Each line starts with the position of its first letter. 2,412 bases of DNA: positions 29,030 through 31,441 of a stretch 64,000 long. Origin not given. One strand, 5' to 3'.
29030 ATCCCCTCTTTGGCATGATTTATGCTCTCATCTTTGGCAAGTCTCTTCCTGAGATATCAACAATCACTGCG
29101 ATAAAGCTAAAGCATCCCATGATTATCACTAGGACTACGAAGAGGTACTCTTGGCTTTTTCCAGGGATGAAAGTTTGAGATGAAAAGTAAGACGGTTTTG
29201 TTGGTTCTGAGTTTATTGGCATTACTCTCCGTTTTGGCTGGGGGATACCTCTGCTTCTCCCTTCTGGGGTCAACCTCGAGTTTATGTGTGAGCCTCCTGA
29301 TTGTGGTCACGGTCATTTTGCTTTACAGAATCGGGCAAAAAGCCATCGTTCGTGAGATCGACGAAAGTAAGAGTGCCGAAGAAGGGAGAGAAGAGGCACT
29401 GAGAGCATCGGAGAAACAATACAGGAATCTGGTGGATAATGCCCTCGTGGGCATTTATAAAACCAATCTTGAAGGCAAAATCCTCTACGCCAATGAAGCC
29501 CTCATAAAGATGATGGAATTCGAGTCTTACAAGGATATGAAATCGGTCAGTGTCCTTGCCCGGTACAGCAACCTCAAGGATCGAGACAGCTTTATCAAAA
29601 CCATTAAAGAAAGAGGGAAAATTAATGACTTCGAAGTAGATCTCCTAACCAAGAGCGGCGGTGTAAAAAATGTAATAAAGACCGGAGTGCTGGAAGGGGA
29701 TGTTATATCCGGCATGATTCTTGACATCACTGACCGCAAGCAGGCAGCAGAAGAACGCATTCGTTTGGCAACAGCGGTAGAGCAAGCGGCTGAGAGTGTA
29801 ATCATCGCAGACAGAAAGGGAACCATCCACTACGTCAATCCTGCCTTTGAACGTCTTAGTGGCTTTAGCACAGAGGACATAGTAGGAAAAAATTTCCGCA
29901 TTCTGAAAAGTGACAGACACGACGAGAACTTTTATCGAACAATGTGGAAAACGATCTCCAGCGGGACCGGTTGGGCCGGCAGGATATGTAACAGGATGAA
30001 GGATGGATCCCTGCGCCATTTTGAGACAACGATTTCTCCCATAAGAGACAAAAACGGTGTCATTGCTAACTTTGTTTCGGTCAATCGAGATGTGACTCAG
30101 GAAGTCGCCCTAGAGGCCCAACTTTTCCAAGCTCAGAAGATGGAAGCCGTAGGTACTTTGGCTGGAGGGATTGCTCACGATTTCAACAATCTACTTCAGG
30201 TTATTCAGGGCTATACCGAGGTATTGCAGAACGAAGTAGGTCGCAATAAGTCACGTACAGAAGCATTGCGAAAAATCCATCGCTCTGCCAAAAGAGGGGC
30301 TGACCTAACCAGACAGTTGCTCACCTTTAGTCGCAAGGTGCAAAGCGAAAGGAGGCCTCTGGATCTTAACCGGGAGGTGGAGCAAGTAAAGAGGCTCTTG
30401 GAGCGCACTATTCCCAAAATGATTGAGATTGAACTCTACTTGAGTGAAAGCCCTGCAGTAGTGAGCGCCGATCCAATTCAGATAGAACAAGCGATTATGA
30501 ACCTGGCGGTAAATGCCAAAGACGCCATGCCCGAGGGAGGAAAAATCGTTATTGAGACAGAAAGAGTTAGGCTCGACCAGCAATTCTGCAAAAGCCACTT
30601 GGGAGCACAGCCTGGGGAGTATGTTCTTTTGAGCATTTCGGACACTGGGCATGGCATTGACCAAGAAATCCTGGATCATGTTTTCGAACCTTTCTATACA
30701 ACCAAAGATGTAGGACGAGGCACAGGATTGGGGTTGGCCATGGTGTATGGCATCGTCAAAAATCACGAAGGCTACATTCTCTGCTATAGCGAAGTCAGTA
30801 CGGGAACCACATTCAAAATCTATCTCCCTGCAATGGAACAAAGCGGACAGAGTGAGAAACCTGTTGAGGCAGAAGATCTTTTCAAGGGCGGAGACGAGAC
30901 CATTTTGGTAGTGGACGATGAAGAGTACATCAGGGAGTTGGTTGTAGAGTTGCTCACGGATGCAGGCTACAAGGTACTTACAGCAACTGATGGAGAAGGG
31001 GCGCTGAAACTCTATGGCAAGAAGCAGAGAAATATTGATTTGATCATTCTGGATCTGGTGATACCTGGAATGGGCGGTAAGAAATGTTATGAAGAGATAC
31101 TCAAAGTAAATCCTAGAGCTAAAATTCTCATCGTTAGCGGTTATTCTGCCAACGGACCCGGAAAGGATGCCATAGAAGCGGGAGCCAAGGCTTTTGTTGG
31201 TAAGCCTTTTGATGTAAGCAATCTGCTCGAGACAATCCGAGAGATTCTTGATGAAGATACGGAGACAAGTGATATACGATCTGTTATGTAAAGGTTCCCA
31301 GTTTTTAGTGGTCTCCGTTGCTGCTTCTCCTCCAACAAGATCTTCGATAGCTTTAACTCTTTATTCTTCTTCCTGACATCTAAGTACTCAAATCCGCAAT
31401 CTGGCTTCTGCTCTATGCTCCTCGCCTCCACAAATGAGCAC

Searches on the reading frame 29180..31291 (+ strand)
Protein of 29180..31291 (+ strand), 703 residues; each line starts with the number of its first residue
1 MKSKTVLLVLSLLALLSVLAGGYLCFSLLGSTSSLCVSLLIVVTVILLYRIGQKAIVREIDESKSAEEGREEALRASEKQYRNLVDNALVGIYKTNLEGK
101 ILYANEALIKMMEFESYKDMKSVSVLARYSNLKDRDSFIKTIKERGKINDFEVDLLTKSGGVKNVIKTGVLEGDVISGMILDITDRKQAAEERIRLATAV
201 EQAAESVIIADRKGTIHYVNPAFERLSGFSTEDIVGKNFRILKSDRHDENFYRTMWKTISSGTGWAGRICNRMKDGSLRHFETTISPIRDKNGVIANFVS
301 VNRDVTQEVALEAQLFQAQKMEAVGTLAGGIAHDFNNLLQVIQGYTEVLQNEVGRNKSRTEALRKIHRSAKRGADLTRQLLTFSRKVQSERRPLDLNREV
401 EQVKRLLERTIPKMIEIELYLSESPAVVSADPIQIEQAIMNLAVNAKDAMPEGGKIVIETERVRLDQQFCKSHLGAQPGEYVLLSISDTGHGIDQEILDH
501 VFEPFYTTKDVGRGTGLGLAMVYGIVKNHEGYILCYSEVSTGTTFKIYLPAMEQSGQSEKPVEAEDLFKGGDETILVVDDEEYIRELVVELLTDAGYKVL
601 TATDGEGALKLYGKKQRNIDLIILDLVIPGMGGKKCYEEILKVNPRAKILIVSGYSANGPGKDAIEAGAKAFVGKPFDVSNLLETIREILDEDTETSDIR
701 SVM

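Call 29: search_protein_families(library=ncbifam, proteins=[window:29180-31291:+], max_evalue=0.00001)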
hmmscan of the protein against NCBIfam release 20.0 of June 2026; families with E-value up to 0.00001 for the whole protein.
window:29180-31291:+ (703 aa): 148 families (the best 25 are shown)
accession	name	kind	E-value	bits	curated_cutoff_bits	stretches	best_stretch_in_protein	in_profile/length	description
NF010076.0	PRK13557.1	subfamily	1.6e-120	403.1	631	1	198-695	34-538/540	histidine kinase famiy protein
NF046020.1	HisKinCckABruc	equivalog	2.7e-112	376.3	1000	1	276-691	430-868/868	cell cycle histidine kinase CckA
NF010411.0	PRK13837.1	equivalog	6.4e-98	328.8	647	1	273-695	399-817/828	two-component system VirA-like sensor kinase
NF046026.1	HisKinCckACaul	equivalog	2.3e-93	313.5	1000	1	215-690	207-676/678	cell cycle histidine kinase CckA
NF052574.1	HisKinEspCMyxo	equivalog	2.2e-78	264.3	1200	1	184-691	274-784/785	serine histidine kinase EspC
NF052573.1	HisKinEspAMyxo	equivalog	1e-70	238.7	1400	1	73-682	124-742/755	serine histidine kinase EspA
NF008468.0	PRK11360.1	equivalog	9.3e-69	232.4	646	1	200-557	274-614/616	two-component system sensor histidine kinase AtoS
TIGR02938.1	nifL_nitrog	equivalog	1.1e-40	139.6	242.45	2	198-321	8-131/494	nitrogen fixation negative regulator NifL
NF047466.1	hybrid_RR_LvrB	exception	2.4e-39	135.6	500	1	308-551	136-376/377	hybrid histidine kinase/response regulator LvrB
NF046044.1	PnpS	equivalog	1.7e-38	132.6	400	1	186-550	47-390/390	two-component system histidine kinase PnpS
NF041777.1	sens_FixL_Rhizob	equivalog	9e-37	126.8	850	1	86-553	3-483/485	sensor protein FixL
NF007688.0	PRK10364.1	equivalog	3.3e-36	125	479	1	304-554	220-454/460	two-component system sensor histidine kinase ZraS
NF008302.0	PRK11091.1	equivalog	9.4e-35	120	838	1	204-697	165-650/779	aerobic respiration two-component sensor histidine kinase ArcB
TIGR02966.1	phoR_proteo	equivalog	3.7e-34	118.2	334.2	1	194-548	6-332/333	phosphate regulon sensor histidine kinase PhoR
TIGR02956.1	TMAO_torS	equivalog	8.4e-33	113.5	676.5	1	346-696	486-826/967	TMAO reductase system sensor histidine kinase/response regulator TorS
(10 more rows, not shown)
